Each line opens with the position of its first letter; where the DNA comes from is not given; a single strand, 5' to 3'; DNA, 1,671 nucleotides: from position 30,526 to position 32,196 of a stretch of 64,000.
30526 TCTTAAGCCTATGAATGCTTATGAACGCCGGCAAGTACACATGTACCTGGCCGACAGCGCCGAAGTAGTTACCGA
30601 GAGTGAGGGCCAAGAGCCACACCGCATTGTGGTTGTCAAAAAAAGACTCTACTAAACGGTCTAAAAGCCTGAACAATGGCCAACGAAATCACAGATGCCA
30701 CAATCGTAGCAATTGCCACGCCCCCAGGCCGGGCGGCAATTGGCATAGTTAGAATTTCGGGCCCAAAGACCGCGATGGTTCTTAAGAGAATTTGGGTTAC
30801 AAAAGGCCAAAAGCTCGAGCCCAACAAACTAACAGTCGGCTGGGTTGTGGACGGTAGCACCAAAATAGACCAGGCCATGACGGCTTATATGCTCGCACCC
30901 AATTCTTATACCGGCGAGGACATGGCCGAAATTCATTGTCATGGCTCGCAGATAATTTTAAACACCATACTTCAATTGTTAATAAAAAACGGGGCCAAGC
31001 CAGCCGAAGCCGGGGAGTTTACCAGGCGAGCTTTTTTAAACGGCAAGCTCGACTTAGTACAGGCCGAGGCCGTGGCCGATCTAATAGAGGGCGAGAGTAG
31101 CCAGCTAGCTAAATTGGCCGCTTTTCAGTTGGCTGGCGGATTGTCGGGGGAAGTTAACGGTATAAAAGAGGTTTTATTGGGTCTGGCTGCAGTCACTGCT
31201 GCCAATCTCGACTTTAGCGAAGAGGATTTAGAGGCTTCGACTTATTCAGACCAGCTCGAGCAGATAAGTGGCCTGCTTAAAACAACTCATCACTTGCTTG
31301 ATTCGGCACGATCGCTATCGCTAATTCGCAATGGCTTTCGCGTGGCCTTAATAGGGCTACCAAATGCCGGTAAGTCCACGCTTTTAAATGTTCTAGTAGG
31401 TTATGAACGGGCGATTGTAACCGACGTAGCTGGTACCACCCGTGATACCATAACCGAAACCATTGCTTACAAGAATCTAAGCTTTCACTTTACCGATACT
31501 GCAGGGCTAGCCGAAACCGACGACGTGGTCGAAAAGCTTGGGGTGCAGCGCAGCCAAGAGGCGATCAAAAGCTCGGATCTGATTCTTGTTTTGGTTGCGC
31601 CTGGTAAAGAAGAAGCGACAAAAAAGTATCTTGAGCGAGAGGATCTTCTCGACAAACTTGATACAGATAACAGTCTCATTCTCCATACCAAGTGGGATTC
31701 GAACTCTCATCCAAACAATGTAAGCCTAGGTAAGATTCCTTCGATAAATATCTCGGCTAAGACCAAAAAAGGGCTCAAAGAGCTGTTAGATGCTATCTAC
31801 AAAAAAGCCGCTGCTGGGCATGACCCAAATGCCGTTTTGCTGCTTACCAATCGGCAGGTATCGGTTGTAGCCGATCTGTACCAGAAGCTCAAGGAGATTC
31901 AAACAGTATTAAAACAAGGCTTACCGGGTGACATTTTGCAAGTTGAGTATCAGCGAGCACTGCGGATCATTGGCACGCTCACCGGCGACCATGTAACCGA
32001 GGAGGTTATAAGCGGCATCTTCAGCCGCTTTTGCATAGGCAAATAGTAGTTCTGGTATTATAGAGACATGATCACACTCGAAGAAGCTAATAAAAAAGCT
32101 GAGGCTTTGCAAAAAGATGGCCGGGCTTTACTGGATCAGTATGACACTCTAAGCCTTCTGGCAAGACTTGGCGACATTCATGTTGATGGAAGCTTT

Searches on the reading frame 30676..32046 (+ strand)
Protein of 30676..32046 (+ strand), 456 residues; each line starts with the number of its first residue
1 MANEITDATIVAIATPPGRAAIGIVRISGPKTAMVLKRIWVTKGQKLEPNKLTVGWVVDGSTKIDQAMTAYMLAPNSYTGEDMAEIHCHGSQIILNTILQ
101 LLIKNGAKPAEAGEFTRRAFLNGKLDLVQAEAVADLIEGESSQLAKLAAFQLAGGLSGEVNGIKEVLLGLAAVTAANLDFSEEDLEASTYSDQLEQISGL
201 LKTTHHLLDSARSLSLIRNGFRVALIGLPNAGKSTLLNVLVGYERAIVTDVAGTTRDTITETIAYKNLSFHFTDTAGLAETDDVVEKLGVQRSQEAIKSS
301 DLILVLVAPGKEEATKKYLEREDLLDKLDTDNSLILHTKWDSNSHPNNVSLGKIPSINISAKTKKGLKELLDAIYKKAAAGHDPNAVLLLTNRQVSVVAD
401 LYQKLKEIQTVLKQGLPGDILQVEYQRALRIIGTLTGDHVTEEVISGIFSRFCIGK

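Call 12: find_encoding_contigs(protein=window:30676-32046:+, flank=10000, max_places=1)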
Protein window:30676-32046:+ (456 aa): no gene with exactly this product is on record in the collection.
